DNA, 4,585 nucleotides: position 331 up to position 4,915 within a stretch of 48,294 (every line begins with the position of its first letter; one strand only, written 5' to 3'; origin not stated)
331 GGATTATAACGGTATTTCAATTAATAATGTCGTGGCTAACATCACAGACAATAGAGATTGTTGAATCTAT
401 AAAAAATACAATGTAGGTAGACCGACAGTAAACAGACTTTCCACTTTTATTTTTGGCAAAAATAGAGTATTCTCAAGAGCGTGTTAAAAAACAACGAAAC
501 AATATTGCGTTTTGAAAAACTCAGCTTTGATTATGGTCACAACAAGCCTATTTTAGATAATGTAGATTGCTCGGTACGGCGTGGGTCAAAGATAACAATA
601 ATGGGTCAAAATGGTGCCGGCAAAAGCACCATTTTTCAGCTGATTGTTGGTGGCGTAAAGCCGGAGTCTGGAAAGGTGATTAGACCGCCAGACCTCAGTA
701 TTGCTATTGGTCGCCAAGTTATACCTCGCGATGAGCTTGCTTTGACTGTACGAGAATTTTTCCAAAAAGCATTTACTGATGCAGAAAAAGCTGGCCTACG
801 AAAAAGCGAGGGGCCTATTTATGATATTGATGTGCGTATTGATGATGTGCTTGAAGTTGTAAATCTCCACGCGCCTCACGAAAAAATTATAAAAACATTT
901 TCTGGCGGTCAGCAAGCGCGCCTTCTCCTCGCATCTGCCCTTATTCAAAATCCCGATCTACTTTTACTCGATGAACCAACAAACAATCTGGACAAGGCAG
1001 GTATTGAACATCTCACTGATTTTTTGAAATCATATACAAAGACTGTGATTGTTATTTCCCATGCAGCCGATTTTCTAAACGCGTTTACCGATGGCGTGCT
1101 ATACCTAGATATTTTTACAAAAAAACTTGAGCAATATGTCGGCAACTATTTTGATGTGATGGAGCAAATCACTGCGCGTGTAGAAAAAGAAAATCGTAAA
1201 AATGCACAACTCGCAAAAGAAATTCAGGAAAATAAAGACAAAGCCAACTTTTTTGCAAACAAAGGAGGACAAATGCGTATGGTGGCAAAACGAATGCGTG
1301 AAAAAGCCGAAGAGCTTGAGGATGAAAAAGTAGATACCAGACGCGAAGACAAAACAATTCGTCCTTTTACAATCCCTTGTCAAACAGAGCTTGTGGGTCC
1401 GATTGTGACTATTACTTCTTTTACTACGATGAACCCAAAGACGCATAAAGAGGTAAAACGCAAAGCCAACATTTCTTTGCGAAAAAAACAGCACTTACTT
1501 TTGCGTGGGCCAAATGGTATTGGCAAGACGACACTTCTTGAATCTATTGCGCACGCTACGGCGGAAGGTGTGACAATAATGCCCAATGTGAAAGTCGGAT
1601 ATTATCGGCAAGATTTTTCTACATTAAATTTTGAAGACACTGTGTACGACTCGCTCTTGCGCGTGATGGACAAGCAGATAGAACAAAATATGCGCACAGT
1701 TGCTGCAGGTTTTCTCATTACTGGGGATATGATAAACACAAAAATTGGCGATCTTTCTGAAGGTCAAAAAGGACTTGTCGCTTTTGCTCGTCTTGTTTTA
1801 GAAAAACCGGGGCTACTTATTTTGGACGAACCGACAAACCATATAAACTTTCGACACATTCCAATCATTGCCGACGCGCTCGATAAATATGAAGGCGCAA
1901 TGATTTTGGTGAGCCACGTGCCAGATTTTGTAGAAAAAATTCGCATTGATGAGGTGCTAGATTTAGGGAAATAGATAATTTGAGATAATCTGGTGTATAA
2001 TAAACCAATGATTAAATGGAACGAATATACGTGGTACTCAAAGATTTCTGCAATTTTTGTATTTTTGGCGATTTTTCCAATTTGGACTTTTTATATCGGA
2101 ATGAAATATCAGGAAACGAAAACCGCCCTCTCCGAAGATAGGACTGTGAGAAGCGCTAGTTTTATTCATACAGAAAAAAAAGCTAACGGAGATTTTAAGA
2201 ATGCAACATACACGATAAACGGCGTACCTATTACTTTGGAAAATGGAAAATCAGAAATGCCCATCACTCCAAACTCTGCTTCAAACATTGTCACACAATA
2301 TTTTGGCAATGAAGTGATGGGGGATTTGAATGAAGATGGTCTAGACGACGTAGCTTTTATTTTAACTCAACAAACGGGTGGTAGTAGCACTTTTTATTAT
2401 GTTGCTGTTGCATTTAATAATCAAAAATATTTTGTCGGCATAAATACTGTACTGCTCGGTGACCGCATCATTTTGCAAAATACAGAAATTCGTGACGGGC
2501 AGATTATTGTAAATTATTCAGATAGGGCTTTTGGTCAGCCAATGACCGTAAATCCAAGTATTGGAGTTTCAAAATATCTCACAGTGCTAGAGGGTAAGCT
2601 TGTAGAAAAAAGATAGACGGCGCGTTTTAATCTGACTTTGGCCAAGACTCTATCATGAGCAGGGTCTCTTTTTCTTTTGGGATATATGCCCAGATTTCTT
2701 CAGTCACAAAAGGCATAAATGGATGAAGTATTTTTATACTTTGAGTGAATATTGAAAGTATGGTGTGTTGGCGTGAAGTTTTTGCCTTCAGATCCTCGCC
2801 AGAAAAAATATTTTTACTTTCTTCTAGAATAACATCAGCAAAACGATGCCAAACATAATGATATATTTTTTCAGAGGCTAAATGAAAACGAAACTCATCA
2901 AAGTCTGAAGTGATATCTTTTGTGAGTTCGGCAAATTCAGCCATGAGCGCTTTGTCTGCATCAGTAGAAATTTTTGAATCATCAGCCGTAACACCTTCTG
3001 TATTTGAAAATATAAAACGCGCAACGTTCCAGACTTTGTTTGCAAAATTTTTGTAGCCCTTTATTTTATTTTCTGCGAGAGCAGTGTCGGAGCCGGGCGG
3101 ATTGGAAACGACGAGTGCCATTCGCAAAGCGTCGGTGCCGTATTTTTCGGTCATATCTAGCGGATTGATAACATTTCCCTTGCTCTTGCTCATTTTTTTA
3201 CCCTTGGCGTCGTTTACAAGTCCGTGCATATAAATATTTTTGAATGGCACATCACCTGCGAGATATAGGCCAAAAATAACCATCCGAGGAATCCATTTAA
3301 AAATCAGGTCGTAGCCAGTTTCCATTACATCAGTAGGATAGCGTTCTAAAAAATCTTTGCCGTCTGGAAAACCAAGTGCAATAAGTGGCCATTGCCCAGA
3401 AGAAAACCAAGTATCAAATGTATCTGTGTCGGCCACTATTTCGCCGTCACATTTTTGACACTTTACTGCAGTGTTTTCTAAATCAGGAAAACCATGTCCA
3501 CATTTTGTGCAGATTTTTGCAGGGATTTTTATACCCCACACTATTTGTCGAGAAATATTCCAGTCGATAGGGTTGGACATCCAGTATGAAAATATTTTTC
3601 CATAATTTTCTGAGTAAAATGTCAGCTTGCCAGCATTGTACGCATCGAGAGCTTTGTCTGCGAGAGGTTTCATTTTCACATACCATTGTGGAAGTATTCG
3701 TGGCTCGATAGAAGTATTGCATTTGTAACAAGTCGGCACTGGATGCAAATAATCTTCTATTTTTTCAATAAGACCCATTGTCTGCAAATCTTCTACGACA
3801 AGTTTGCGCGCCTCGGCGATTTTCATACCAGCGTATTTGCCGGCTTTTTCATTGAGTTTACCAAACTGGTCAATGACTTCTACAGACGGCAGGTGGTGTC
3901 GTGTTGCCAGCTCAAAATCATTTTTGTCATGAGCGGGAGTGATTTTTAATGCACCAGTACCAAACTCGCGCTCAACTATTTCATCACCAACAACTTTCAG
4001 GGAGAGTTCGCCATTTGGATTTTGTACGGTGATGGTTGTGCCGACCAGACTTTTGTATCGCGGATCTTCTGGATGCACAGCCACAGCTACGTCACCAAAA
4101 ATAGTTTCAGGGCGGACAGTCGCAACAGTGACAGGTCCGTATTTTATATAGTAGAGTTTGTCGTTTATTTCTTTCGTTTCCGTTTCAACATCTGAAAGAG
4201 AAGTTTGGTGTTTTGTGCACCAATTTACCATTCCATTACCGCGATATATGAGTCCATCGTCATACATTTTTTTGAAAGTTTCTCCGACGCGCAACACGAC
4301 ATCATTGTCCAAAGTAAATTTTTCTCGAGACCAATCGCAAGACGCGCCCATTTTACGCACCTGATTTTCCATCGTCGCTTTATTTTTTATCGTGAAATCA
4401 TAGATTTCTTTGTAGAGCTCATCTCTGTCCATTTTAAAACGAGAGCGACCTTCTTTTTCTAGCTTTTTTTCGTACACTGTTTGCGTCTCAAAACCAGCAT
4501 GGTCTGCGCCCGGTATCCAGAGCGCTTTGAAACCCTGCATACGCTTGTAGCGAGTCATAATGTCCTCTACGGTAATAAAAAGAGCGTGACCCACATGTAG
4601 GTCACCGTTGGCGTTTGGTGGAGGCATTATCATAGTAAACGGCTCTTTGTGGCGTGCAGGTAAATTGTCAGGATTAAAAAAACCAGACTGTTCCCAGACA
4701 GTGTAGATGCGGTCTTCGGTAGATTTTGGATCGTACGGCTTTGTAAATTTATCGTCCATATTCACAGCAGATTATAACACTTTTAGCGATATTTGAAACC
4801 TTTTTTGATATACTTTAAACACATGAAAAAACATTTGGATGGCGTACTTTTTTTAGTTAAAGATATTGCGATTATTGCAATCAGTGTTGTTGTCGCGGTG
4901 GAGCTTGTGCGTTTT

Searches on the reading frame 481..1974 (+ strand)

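Call 68: search_protein_families(library=pfam, proteins=[window:481-1974:+], max_evalue=0.0001)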
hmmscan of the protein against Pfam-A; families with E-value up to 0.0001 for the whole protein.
window:481-1974:+ (497 aa): 14 families
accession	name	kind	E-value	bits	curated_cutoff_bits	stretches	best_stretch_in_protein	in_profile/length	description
PF00005.33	ABC_tran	-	8.9e-48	162.8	25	2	25-168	1-137/137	ABC transporter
PF13304.12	AAA_21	-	1.3e-18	68.6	27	1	408-479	221-298/304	AAA domain, putative AbiEii toxin, Type IV TA system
PF02463.25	SMC_N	-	7.4e-13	48.9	40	1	38-201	27-204/220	RecF/RecN/SMC N terminal domain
PF13476.12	AAA_23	-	1.3e-07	32.9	27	0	331-391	15-74/201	AAA domain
PF13555.12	AAA_29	-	2e-07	31.1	27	0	29-52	16-39/61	P-loop containing region of AAA domain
PF20720.3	nSTAND3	-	1.2e-06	28.8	27.2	0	327-364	8-46/155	Novel STAND NTPase 3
PF05729.18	NACHT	-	1.4e-06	28.7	26.7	0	339-375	3-39/167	NACHT domain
PF13191.12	AAA_16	-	3.5e-06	28.1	32.6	0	336-369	24-58/167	AAA ATPase domain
PF13401.12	AAA_22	-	1.2e-05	26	27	0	335-402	4-64/130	AAA domain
PF13175.12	AAA_15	-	2.6e-05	24.4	32.1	0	37-204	25-144/374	AAA ATPase domain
PF03193.22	RsgA_GTPase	-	3.2e-05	24.3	30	0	36-64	107-135/174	RsgA GTPase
PF24883.2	NPHP3_N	-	3.7e-05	24.4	24.8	0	335-477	21-143/164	Nephrocystin 3, N-terminal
PF13481.12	AAA_25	-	4.8e-05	23.5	27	0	335-395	32-91/195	AAA domain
PF02367.23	TsaE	-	5.2e-05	23.6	26.6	0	321-360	6-45/128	Threonylcarbamoyl adenosine biosynthesis protein TsaE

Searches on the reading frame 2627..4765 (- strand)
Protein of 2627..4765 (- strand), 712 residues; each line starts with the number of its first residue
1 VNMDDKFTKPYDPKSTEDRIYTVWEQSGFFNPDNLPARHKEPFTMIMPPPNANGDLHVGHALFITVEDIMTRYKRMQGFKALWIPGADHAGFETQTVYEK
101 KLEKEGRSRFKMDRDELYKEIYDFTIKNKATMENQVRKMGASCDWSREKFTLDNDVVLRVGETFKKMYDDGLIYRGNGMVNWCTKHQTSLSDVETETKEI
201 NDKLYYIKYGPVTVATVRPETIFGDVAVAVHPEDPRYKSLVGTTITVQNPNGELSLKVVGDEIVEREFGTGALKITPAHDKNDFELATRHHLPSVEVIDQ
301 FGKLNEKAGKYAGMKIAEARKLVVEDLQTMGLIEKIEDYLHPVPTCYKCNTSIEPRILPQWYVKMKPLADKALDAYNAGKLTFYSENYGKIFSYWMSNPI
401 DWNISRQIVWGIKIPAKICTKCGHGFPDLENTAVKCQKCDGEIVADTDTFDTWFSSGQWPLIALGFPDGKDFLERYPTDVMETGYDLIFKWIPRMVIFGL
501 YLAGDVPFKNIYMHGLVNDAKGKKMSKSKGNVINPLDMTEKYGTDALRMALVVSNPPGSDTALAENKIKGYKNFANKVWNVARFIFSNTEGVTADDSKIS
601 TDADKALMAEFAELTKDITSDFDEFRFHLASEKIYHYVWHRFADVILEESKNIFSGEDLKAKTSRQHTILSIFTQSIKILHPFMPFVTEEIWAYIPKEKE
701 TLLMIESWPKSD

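Call 68: search_protein_families(library=pfam, proteins=[window:2627-4765:-], max_evalue=0.0001)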
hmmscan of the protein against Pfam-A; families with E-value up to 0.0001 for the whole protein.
window:2627-4765:- (712 aa): 5 families
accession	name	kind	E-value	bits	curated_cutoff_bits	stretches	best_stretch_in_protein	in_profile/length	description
PF00133.28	tRNA-synt_1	-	1.5e-119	399.9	22.7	1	20-561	2-411/414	tRNA synthetases class I (I, L, M and V)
PF08264.19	Anticodon_1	-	7.6e-25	88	25.1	1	604-710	1-106/148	Anticodon-binding domain of tRNA ligase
PF09334.17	tRNA-synt_1g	-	3.3e-23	82.5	20.1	2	50-195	8-135/391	tRNA synthetases class I (M)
PF13603.12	tRNA-synt_1_2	-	6.6e-08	32.7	25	1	242-303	84-145/185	Leucyl-tRNA synthetase, editing domain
PF01406.26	tRNA-synt_1e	-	7.9e-06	25.9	27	0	503-552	232-281/301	tRNA synthetases class I (C) catalytic domain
